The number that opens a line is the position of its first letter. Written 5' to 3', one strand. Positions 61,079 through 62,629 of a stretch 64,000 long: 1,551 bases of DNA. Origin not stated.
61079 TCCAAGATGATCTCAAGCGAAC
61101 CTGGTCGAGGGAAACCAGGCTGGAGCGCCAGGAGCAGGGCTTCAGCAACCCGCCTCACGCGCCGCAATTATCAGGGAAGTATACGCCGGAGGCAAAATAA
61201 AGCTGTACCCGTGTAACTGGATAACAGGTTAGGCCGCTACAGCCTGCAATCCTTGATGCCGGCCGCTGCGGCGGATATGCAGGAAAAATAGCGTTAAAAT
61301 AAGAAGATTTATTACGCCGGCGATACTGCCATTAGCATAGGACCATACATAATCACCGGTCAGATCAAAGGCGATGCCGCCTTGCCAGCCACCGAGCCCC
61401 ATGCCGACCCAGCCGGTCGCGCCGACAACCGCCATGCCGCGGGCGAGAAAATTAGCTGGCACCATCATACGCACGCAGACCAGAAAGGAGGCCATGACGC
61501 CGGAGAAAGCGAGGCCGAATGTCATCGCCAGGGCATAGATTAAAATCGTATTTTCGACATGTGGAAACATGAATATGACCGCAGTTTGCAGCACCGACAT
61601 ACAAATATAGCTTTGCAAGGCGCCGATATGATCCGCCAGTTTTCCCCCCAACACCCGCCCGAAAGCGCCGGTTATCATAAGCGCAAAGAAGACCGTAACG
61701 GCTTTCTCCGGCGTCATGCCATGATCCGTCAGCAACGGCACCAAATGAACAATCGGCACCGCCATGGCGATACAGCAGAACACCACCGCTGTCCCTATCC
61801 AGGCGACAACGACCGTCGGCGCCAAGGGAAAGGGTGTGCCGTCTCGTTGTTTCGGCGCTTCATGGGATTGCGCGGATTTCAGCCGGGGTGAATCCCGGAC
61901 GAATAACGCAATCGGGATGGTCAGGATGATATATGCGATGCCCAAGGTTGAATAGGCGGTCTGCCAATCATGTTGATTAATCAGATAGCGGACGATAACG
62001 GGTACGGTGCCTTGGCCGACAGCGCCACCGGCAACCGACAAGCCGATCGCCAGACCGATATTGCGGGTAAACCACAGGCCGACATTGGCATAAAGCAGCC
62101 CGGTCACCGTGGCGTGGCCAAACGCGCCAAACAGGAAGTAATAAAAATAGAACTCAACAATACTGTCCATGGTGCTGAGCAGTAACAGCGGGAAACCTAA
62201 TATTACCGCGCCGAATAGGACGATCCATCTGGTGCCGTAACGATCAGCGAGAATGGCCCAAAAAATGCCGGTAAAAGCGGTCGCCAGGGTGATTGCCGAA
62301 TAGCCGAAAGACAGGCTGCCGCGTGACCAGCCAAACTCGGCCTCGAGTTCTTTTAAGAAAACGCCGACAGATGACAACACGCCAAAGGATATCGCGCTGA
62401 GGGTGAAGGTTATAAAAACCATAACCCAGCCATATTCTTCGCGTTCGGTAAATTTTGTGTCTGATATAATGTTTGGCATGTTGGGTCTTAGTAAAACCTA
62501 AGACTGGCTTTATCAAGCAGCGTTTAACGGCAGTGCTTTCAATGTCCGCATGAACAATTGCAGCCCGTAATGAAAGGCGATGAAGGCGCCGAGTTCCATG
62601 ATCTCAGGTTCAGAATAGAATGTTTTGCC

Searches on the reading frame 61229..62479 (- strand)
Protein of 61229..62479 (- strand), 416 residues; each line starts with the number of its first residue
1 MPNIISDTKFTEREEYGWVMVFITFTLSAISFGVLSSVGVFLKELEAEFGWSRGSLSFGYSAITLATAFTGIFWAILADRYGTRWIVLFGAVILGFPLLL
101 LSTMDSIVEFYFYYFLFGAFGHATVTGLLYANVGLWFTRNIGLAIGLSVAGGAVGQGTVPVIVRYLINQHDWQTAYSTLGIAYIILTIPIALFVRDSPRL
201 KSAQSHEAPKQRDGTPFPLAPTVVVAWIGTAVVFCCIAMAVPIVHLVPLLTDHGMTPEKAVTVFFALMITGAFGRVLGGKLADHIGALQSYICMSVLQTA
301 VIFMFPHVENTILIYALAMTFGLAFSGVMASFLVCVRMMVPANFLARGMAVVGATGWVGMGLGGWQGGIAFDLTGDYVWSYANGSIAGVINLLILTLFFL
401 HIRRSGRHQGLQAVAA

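Call 21: search_protein_families(library=pfam, proteins=[window:61229-62479:-], max_evalue=0.00001)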
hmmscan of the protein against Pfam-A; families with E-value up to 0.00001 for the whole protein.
window:61229-62479:- (416 aa): 1 family
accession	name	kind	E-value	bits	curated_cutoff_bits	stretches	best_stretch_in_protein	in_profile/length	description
PF07690.21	MFS_1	-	2.1e-45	155.6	33.4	2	25-341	2-324/347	Major Facilitator Superfamily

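Call 67: find_encoding_contigs(protein=window:61229-62479:-, flank=10000, max_places=1)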
Protein window:61229-62479:- (416 aa): 6 contigs read that carry it; 1 place shown.
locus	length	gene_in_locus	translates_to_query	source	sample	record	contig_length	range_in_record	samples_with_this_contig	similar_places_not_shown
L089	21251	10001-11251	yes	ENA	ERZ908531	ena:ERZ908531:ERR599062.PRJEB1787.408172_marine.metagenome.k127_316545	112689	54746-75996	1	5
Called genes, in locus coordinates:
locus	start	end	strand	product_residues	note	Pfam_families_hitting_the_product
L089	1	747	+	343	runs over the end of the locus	-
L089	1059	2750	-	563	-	PF00890:FAD_binding_2, PF01266:DAO (weak), PF07992:Pyr_redox_2 (faint), PF02910:Succ_DH_flav_C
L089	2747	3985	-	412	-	PF06792:UPF0261, PF23189:UPF0261_C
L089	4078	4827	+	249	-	PF00106:adh_short, PF08659:KR, PF23441:SDR, PF13561:adh_short_C2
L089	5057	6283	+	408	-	PF00682:HMGL-like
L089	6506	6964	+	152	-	PF02311:AraC_binding, PF00190:Cupin_1 (weak), PF07883:Cupin_2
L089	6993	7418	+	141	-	PF02311:AraC_binding (weak), PF07883:Cupin_2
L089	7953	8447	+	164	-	-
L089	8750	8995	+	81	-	-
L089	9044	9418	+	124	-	-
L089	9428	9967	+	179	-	-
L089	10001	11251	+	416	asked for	PF07690:MFS_1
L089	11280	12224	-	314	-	PF01557:FAA_hydrolase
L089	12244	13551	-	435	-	PF00501:AMP-binding, PF14535:AMP-binding_C_2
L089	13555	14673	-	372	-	PF01717:Meth_synt_2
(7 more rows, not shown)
